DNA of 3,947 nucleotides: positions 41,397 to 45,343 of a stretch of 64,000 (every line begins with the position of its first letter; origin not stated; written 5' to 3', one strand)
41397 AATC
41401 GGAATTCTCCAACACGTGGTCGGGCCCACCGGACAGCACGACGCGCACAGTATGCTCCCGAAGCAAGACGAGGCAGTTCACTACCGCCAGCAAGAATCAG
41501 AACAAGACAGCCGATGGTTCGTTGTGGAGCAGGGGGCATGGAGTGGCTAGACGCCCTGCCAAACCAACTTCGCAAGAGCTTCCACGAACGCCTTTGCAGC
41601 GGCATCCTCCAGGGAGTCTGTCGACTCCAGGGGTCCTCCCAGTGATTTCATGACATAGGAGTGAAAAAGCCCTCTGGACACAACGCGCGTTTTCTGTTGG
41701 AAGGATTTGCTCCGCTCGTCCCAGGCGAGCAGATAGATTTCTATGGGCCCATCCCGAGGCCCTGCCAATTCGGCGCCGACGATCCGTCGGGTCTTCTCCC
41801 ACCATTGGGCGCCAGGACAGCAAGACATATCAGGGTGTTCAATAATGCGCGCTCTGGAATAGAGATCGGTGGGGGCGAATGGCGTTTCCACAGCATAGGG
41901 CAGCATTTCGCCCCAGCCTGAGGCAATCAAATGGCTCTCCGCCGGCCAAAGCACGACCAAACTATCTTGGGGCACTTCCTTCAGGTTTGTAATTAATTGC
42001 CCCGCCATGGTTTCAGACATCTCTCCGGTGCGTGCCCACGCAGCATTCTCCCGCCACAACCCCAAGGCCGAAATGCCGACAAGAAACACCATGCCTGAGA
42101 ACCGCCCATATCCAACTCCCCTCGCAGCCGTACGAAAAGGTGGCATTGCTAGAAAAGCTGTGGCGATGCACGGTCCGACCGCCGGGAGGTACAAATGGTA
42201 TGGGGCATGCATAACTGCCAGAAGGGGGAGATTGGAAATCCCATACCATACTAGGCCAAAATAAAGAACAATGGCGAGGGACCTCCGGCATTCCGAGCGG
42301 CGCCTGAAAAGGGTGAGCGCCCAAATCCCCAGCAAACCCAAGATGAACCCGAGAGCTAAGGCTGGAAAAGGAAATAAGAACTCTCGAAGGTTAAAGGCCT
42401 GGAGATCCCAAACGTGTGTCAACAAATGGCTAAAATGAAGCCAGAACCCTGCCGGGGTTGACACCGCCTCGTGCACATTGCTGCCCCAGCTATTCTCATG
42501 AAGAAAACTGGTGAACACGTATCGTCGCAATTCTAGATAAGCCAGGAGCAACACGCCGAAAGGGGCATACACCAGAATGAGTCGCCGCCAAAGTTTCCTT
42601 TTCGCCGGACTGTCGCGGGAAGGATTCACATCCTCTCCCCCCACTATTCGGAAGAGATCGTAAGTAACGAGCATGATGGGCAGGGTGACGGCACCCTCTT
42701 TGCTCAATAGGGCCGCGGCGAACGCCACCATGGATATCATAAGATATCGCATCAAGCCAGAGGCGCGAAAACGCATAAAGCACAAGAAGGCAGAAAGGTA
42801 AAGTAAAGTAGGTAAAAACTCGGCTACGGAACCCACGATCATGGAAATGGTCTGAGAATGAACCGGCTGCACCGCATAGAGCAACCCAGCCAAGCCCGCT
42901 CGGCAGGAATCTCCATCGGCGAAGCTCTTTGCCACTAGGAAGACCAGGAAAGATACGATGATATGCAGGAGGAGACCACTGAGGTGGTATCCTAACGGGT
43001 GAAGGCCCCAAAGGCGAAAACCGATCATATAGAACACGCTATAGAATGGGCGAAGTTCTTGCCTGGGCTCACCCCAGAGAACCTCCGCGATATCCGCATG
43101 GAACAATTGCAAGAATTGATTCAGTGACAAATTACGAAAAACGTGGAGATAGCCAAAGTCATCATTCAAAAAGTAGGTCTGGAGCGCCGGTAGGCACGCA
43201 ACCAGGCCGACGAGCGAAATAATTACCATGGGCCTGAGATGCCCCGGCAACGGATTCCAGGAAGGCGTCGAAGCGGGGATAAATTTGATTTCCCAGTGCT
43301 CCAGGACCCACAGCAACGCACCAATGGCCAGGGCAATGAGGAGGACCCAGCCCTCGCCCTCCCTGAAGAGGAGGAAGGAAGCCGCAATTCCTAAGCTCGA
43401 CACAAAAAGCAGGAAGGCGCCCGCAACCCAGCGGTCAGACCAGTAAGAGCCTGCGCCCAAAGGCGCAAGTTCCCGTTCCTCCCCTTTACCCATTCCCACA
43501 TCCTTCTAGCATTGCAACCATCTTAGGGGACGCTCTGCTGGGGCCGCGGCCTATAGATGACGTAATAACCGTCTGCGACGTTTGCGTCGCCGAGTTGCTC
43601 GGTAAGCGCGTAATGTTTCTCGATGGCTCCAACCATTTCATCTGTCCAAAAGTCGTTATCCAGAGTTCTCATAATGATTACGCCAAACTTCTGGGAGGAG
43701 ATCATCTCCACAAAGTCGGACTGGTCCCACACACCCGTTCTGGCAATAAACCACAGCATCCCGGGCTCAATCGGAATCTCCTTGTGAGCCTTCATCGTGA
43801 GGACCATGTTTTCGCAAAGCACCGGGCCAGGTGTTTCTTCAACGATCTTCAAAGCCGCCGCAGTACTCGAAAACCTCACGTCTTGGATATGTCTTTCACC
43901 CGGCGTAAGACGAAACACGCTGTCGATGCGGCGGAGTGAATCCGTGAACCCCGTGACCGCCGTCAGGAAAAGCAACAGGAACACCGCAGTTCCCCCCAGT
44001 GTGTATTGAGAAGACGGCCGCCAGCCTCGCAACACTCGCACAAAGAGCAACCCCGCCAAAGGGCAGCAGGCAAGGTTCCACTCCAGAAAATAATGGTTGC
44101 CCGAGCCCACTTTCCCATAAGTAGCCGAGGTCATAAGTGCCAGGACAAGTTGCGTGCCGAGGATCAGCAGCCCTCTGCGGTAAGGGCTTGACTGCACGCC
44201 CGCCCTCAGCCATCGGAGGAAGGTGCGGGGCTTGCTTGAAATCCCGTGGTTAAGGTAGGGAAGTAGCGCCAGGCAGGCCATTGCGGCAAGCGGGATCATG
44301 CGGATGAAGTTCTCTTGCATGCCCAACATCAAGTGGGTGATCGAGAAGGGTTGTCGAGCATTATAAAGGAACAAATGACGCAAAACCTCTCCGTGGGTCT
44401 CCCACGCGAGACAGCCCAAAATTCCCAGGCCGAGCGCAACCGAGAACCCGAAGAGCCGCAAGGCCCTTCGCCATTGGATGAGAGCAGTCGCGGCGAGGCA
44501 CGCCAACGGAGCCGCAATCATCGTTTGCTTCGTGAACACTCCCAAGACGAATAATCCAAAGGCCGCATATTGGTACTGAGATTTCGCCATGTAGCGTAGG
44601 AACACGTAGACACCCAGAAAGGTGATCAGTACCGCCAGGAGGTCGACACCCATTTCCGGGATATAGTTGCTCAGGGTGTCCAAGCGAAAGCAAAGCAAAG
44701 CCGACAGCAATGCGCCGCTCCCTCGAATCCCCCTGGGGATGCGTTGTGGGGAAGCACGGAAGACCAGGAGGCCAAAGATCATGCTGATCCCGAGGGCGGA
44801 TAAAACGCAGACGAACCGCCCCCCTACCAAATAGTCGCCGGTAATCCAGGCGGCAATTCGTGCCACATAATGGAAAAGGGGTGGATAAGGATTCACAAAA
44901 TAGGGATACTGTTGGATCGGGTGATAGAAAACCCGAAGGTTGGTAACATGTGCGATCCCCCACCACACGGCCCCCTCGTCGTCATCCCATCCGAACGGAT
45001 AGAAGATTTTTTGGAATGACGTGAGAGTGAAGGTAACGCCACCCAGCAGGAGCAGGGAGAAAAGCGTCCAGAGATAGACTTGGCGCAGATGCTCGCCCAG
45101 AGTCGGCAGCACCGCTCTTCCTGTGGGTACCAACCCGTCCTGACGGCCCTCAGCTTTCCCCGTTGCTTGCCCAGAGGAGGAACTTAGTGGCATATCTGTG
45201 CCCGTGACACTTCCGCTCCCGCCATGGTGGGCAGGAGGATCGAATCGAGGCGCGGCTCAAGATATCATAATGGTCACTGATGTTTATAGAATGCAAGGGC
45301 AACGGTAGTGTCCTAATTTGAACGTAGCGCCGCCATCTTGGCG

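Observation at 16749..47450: About eleven GT-C-like membrane glycosyltransferase candidates packed into one 31-kb envelope-glycan island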

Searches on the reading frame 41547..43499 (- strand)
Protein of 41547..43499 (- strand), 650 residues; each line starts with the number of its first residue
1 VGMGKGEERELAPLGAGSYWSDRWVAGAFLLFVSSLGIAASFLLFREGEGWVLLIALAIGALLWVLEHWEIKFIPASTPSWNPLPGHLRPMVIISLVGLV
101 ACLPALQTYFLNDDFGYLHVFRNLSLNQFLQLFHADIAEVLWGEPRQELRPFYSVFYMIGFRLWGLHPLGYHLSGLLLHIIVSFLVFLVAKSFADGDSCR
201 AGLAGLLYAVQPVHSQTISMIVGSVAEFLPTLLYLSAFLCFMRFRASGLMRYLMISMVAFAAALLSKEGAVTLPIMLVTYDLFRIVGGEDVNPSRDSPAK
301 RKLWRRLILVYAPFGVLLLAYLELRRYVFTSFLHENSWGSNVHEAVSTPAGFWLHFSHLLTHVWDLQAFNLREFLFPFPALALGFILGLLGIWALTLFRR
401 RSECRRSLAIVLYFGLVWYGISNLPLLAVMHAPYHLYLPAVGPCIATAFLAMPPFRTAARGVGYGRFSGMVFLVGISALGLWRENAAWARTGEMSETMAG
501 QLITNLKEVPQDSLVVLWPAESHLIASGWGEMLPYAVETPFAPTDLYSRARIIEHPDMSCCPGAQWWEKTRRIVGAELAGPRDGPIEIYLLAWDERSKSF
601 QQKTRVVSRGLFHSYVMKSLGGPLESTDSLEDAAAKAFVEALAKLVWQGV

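Call 3: search_protein_families(library=pfam, proteins=[window:41547-43499:-], max_evalue=0.01)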
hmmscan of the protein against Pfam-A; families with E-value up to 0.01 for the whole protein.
window:41547-43499:- (650 aa): 1 family
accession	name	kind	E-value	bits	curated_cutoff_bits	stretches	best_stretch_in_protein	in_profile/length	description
PF13231.12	PMT_2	-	6e-06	27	26.1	1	151-282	4-130/160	Dolichyl-phosphate-mannose-protein mannosyltransferase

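Call 8: search_protein_families(library=ncbifam, proteins=[window:41547-43499:-], max_evalue=1)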
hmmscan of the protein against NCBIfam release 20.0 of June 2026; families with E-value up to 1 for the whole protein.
window:41547-43499:- (650 aa): 0 families

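Call 74: search_solved_structures(query=A7, max_evalue=1)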
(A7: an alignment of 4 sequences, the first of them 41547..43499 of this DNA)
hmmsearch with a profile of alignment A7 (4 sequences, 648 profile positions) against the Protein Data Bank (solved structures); distinct sequences matched with E-value up to 1: 1.
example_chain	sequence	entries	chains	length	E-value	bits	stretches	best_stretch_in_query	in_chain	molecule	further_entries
6hiv_DP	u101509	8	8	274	0.11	14.1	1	560-612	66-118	ms63 | mS63 (KRIPP16)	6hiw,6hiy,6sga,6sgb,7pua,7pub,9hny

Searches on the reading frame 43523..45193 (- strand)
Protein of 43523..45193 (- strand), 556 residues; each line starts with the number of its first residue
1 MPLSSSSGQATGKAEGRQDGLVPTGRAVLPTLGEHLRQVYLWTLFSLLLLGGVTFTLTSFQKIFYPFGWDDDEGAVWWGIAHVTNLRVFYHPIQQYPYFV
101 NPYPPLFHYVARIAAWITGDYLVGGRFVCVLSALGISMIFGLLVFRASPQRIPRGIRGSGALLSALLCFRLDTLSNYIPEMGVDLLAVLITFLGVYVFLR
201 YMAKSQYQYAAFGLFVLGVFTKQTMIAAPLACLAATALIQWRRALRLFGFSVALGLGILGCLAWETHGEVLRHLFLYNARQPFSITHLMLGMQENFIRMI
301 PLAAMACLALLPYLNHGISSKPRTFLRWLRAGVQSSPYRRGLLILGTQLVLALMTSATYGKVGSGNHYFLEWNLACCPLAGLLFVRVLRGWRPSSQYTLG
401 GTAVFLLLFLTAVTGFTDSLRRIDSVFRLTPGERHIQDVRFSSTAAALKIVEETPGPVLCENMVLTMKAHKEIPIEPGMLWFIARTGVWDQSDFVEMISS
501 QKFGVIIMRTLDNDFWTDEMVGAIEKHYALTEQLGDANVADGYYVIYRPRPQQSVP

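Call 4: search_protein_families(library=pfam, proteins=[window:43523-45193:-], max_evalue=0.01)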
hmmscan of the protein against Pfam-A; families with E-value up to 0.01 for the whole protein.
window:43523-45193:- (556 aa): 1 family
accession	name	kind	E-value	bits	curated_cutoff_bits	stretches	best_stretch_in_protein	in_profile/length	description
PF13231.12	PMT_2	-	1.1e-05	26.1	26.1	1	104-261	3-154/160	Dolichyl-phosphate-mannose-protein mannosyltransferase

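Call 50: search_protein_families(library=ncbifam, proteins=[window:43523-45193:-], max_evalue=0.0001)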
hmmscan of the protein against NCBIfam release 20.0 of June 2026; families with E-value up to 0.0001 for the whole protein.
window:43523-45193:- (556 aa): 0 families

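Call 73: search_solved_structures(query=A6, max_evalue=1)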
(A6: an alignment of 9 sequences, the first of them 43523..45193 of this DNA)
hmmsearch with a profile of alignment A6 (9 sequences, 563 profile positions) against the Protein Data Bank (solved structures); distinct sequences matched with E-value up to 1: 0.
